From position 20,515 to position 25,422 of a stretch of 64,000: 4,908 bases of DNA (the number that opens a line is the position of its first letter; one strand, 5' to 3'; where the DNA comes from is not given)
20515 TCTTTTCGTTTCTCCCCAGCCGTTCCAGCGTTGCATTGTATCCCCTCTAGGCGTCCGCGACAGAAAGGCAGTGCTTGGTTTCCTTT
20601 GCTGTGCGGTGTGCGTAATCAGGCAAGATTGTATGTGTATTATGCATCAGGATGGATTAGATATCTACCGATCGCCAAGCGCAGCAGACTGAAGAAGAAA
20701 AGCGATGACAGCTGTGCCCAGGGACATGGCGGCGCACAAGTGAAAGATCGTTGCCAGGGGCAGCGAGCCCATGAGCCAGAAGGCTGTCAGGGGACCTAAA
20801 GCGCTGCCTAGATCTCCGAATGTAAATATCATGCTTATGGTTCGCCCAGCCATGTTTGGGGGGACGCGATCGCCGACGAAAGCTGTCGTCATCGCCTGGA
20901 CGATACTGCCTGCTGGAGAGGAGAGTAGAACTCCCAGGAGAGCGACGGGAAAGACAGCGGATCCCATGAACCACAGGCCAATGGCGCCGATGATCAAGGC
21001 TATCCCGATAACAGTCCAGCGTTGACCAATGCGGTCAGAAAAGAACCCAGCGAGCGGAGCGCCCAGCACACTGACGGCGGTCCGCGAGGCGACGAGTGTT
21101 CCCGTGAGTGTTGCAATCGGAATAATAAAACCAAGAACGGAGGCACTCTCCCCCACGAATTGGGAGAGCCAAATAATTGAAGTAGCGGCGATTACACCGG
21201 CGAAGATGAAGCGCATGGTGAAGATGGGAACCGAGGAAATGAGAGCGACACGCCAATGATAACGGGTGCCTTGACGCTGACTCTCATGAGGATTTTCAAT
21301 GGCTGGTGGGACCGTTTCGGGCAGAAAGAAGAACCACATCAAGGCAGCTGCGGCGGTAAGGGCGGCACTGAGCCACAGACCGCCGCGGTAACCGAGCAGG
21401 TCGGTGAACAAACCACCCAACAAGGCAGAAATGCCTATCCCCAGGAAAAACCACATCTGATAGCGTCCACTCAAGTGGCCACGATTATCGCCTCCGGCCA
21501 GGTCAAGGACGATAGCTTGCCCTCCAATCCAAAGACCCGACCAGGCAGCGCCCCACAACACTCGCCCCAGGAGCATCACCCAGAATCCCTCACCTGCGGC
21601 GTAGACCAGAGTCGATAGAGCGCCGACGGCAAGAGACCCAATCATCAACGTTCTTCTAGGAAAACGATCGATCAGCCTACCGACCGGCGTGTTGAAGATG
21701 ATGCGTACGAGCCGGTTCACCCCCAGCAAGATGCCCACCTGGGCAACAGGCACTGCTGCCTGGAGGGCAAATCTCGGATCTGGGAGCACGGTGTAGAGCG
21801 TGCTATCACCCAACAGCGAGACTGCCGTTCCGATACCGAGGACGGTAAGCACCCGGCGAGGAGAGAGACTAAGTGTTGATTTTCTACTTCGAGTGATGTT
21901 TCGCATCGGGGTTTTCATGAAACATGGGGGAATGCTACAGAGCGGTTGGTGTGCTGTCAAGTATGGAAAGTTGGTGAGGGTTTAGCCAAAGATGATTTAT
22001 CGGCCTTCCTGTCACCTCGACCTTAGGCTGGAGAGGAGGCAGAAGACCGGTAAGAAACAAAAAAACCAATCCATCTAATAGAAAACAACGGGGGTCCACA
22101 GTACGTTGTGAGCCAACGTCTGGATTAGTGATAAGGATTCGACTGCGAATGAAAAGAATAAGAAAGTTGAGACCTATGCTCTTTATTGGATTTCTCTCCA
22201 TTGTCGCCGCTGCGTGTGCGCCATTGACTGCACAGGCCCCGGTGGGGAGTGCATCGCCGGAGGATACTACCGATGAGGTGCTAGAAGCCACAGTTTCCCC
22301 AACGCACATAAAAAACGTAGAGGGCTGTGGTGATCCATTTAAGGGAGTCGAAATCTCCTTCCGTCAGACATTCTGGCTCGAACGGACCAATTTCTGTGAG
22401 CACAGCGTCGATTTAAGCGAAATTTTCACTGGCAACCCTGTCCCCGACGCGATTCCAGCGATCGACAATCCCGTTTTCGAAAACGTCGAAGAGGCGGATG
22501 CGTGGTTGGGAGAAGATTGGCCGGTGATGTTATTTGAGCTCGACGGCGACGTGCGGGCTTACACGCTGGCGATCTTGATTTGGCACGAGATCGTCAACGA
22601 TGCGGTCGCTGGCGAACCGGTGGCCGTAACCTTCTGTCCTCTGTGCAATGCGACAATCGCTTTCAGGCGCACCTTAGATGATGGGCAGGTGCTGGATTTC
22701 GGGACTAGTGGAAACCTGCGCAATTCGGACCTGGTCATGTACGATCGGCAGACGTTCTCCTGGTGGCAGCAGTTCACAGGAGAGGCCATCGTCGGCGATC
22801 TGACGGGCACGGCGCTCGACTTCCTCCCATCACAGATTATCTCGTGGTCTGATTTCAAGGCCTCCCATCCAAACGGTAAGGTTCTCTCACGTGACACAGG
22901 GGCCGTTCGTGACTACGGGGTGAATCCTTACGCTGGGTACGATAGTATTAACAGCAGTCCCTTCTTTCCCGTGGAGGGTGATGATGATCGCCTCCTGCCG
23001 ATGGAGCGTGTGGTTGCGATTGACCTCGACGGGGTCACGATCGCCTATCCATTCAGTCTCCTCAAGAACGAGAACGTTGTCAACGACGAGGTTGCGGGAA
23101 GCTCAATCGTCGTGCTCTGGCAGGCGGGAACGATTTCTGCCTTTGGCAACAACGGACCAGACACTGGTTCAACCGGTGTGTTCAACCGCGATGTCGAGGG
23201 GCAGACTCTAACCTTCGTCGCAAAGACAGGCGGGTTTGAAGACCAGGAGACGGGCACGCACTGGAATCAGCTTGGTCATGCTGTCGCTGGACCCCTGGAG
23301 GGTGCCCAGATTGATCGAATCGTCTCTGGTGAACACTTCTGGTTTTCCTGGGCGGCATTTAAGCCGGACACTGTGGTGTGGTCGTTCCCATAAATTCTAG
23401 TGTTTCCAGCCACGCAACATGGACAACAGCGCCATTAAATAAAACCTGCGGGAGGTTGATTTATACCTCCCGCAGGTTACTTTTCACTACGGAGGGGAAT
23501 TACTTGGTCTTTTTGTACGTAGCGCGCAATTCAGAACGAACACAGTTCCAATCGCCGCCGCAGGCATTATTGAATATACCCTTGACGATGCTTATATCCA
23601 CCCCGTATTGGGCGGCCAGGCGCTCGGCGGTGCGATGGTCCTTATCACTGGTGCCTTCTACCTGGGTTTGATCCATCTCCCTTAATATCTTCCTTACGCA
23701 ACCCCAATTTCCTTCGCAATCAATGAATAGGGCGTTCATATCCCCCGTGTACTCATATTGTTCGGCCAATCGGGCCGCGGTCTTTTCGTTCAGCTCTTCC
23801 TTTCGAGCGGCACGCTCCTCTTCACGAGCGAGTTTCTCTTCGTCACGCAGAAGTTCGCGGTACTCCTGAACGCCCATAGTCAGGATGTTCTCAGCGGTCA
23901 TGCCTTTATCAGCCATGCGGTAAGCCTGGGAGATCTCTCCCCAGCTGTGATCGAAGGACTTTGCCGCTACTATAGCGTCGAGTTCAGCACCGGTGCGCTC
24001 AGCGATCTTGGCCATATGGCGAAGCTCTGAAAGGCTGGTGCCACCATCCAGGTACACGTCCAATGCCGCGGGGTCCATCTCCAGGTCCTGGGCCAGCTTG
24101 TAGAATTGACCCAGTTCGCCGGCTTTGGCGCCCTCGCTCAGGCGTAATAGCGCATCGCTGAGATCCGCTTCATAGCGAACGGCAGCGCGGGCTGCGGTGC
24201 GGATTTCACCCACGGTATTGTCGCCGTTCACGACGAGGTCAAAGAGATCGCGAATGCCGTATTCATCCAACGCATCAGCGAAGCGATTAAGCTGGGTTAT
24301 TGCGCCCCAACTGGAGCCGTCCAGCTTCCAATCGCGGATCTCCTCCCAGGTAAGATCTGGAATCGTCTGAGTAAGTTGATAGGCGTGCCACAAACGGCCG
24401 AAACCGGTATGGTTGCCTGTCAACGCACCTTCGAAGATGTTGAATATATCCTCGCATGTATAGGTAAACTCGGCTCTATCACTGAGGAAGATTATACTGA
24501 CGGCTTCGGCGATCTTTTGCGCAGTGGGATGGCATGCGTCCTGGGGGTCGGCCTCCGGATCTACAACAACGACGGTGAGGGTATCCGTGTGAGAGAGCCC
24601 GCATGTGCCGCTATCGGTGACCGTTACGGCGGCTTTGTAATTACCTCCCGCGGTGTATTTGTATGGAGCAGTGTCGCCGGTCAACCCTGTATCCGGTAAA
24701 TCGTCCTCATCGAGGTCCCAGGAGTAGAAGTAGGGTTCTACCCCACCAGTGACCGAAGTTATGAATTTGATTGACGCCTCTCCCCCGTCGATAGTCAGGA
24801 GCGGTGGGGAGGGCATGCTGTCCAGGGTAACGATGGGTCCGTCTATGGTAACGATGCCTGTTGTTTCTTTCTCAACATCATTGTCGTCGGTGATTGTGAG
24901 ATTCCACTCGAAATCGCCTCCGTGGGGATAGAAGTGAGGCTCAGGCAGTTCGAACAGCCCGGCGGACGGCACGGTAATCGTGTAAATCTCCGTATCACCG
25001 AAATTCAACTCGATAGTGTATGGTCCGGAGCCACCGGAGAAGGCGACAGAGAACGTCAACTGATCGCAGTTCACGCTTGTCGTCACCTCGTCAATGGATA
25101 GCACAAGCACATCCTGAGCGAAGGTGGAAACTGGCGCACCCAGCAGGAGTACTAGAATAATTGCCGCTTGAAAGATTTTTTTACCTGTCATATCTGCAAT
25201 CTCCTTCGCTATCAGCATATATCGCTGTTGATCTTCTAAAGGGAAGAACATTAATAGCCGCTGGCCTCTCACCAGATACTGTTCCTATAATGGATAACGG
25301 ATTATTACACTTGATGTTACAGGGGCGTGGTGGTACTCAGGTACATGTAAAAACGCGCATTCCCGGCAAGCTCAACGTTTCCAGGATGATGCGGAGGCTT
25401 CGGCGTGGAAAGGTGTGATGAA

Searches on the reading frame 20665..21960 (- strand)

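Call 76: search_protein_families(library=pfam, proteins=[window:20665-21960:-], max_evalue=0.00001)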
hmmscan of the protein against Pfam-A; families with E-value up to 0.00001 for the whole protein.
window:20665-21960:- (431 aa): 2 families
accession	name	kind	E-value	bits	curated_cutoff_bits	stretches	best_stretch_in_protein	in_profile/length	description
PF07690.21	MFS_1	-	2.1e-44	152.3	33.4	2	42-291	2-258/347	Major Facilitator Superfamily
PF00083.30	Sugar_tr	-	1.6e-06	27.7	22.3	1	74-217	47-195/452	Sugar (and other) transporter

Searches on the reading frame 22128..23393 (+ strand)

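Call 76: search_protein_families(library=pfam, proteins=[window:22128-23393:+], max_evalue=0.00001)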
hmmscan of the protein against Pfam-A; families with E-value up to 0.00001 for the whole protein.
window:22128-23393:+ (421 aa): 1 family
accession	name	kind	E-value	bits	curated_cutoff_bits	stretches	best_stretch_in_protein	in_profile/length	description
PF11376.13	DUF3179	-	7.7e-104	347.7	27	1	107-415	2-292/292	Protein of unknown function (DUF3179)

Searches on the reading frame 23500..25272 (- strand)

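Call 76: search_protein_families(library=pfam, proteins=[window:23500-25272:-], max_evalue=0.00001)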
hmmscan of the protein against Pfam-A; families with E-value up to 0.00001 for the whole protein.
window:23500-25272:- (590 aa): 1 family
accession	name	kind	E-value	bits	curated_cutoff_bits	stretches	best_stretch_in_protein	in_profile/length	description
PF18911.6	PKD_4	-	2e-09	37.8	27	0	167-234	21-85/85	PKD domain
